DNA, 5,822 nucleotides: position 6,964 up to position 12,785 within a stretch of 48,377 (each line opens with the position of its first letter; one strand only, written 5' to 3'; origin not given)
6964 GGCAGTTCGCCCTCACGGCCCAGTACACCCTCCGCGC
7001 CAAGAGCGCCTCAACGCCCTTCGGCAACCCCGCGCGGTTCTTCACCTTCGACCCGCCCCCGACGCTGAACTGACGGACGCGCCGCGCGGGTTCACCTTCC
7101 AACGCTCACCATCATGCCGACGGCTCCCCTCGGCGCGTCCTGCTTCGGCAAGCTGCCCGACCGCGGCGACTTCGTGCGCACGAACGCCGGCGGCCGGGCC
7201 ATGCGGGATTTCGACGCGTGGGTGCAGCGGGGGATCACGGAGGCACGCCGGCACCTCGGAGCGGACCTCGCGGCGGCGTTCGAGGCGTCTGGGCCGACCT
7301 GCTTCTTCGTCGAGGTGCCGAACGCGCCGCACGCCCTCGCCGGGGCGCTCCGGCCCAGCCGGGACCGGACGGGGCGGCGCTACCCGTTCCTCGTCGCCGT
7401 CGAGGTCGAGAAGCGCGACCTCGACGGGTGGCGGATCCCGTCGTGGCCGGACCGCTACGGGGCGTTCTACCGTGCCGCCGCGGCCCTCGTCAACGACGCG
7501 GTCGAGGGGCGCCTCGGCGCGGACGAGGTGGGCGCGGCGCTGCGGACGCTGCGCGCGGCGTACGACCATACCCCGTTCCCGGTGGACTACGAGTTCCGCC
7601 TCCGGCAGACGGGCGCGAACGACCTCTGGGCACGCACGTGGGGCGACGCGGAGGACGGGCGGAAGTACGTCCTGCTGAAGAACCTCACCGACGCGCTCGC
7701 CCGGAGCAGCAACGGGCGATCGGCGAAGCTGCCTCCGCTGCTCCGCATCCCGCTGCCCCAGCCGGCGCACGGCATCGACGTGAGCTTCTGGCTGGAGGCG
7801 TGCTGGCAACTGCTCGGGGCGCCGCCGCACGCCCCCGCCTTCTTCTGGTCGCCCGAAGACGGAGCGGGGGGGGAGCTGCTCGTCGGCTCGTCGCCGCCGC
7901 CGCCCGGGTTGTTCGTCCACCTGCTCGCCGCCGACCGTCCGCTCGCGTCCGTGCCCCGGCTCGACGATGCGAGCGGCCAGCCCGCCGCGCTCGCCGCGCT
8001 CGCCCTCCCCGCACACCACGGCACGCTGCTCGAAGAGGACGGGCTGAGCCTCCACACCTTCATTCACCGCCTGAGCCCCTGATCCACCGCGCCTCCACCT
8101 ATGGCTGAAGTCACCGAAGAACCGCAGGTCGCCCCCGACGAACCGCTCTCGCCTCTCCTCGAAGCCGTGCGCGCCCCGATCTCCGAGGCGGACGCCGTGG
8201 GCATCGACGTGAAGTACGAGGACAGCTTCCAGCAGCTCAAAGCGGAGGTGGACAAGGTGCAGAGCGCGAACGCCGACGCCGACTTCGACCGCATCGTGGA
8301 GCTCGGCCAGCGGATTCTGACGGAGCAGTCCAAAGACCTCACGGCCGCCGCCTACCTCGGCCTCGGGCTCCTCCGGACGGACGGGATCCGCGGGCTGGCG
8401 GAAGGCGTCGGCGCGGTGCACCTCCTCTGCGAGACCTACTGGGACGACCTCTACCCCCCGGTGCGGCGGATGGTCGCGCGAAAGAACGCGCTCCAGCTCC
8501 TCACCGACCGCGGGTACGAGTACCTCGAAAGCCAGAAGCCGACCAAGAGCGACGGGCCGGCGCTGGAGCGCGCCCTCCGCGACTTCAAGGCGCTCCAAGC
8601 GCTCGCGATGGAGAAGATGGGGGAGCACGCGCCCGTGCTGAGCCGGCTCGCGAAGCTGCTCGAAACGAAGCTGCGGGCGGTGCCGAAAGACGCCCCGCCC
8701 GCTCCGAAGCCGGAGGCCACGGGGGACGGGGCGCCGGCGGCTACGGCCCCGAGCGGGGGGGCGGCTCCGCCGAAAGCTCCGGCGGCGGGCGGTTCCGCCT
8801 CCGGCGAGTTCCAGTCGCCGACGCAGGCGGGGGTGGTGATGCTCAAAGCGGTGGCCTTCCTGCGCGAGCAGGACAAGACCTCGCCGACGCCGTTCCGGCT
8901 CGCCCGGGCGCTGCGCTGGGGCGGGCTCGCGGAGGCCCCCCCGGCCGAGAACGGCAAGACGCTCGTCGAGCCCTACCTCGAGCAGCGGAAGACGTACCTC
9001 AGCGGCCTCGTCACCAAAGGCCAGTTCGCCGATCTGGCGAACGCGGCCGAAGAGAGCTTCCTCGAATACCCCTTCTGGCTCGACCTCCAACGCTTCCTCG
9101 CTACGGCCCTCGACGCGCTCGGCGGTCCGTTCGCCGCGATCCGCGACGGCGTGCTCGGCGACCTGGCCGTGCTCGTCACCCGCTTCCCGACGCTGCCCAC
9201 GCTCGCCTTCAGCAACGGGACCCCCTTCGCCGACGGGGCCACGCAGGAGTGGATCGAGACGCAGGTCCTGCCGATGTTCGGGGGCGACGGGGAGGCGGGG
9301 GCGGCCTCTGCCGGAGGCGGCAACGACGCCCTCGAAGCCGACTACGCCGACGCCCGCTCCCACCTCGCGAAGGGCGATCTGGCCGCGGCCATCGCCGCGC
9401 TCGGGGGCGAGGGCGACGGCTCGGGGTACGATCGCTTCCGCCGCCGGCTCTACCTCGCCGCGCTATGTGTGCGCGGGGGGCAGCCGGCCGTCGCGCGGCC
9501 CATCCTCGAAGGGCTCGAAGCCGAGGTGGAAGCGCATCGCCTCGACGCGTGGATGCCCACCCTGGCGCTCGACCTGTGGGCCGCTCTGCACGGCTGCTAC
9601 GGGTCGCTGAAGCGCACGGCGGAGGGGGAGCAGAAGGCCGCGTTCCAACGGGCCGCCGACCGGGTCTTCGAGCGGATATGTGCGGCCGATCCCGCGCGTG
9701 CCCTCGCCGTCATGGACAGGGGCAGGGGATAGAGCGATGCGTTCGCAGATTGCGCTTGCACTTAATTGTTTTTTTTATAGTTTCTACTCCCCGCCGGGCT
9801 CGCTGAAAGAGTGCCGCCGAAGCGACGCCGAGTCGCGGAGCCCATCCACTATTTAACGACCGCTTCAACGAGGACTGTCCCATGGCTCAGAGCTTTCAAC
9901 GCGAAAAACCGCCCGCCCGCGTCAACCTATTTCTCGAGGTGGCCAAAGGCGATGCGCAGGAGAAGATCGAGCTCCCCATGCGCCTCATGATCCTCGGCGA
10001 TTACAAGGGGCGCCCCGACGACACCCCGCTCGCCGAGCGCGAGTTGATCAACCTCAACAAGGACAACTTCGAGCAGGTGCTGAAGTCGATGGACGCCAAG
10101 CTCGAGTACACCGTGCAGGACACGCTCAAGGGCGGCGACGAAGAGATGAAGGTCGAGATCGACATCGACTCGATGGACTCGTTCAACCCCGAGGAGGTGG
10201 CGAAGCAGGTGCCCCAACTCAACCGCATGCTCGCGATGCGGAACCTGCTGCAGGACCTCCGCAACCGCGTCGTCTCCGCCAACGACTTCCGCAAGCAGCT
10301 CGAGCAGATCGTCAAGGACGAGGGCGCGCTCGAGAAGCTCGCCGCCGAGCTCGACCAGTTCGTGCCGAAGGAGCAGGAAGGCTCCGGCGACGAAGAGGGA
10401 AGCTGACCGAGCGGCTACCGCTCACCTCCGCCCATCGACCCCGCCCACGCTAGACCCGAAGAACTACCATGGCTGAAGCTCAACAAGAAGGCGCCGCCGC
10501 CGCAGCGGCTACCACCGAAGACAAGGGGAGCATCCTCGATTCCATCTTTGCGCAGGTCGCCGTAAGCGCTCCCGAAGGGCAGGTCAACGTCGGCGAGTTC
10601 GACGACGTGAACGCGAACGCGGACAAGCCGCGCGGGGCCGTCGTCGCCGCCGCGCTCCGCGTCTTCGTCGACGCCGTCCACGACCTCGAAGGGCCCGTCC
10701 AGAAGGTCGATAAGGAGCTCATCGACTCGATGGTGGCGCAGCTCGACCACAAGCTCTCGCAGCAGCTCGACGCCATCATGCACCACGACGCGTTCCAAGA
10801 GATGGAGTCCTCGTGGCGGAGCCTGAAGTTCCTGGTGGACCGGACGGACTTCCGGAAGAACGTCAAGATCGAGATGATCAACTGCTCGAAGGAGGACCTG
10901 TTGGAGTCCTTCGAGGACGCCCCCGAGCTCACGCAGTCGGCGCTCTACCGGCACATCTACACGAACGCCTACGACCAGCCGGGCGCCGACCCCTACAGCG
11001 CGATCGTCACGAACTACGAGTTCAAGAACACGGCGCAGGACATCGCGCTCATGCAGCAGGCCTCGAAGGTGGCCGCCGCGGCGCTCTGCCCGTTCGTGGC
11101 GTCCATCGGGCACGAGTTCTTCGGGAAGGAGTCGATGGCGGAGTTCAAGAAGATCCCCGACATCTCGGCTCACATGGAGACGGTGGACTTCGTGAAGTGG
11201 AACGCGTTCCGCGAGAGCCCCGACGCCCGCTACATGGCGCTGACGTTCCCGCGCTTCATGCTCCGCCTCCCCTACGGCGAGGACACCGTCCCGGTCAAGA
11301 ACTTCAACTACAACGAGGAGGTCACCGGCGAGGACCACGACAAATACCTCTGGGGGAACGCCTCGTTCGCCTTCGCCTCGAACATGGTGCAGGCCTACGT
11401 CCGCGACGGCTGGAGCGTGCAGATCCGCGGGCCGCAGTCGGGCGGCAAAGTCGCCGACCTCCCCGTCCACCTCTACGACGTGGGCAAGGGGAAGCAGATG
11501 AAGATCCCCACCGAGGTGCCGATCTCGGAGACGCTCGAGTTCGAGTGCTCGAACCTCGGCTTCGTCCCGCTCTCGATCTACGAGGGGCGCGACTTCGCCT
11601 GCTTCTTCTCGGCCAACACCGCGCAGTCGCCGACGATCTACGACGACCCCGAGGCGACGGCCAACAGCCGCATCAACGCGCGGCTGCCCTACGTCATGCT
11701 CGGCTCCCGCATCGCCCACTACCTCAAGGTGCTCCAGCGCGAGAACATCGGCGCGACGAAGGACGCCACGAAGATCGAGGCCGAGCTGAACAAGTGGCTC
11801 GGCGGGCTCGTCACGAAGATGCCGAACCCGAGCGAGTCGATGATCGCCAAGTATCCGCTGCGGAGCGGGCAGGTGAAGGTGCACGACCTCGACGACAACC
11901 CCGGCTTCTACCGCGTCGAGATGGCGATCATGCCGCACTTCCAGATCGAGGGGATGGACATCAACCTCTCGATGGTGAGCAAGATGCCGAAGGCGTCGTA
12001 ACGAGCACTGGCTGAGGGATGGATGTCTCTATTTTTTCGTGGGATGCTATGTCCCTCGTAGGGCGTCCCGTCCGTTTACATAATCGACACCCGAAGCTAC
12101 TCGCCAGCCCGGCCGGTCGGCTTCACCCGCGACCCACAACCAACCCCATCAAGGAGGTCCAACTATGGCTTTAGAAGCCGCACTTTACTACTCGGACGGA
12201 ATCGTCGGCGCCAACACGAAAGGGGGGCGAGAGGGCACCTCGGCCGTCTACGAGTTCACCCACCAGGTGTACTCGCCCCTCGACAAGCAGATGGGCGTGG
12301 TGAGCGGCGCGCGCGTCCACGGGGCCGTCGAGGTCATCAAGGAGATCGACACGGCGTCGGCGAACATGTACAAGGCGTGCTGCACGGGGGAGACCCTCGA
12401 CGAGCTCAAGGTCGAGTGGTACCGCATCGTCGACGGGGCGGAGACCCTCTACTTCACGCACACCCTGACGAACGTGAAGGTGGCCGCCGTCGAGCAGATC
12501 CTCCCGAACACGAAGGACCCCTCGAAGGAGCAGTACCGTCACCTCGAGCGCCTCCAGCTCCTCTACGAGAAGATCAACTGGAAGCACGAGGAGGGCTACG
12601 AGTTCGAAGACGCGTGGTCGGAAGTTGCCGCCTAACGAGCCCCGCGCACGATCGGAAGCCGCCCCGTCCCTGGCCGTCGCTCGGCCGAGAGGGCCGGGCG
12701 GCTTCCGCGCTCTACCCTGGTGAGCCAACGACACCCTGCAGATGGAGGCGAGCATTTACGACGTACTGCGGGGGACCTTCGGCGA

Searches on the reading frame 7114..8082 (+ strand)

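Call 5: search_protein_families(library=pfam, proteins=[window:7114-8082:+], max_evalue=0.001)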
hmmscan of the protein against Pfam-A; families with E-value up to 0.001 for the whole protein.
window:7114-8082:+ (322 aa): 1 family
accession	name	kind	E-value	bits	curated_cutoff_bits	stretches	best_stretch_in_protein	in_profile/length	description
PF09867.14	TagF_N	-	9.2e-26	90.8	27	1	10-145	2-134/135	TagF N-terminal domain, Type VI secretion system-associated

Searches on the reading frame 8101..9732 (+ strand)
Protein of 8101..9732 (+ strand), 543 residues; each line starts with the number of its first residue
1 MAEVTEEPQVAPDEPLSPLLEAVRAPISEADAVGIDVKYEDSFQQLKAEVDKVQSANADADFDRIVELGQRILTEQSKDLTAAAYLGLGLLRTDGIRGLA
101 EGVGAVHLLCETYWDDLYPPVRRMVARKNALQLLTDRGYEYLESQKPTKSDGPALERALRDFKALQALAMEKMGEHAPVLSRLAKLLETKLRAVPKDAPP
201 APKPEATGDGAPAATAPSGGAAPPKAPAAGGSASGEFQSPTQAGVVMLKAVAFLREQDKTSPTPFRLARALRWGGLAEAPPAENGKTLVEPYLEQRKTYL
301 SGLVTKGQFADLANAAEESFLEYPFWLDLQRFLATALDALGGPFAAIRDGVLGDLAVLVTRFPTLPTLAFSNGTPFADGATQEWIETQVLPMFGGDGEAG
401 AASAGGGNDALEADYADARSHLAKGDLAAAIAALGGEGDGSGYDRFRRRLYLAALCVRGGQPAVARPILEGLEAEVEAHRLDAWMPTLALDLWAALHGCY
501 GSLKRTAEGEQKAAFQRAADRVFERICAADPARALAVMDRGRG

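Call 5: search_protein_families(library=pfam, proteins=[window:8101-9732:+], max_evalue=0.001)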
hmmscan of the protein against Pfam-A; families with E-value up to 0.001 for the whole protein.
window:8101-9732:+ (543 aa): 2 families
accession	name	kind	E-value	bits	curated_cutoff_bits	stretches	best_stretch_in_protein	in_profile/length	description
PF16989.10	T6SS_VasJ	-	4.1e-60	203.8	26.2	1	241-495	5-254/255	Type VI secretion, EvfE, EvfF, ImpA, BimE, VC_A0119, VasJ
PF06812.17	ImpA_N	-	8.5e-25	87.6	26.9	1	25-135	2-118/119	ImpA, N-terminal, type VI secretion system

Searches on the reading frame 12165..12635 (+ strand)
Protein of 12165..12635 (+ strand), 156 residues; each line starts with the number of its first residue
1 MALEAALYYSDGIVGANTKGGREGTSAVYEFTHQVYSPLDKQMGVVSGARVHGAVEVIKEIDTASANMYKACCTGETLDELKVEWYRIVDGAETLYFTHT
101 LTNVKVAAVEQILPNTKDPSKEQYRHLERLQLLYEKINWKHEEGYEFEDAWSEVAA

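Call 5: search_protein_families(library=pfam, proteins=[window:12165-12635:+], max_evalue=0.001)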
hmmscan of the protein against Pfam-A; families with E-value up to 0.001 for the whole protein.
window:12165-12635:+ (156 aa): 2 families
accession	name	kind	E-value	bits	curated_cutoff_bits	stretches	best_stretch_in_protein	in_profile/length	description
PF05638.18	T6SS_HCP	-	1.1e-27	97.3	23.5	1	11-141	5-129/129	Type VI secretion system effector, Hcp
PF23821.1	DUF7191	-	0.00095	19.5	27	0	124-148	24-48/64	Family of unknown function (DUF7191)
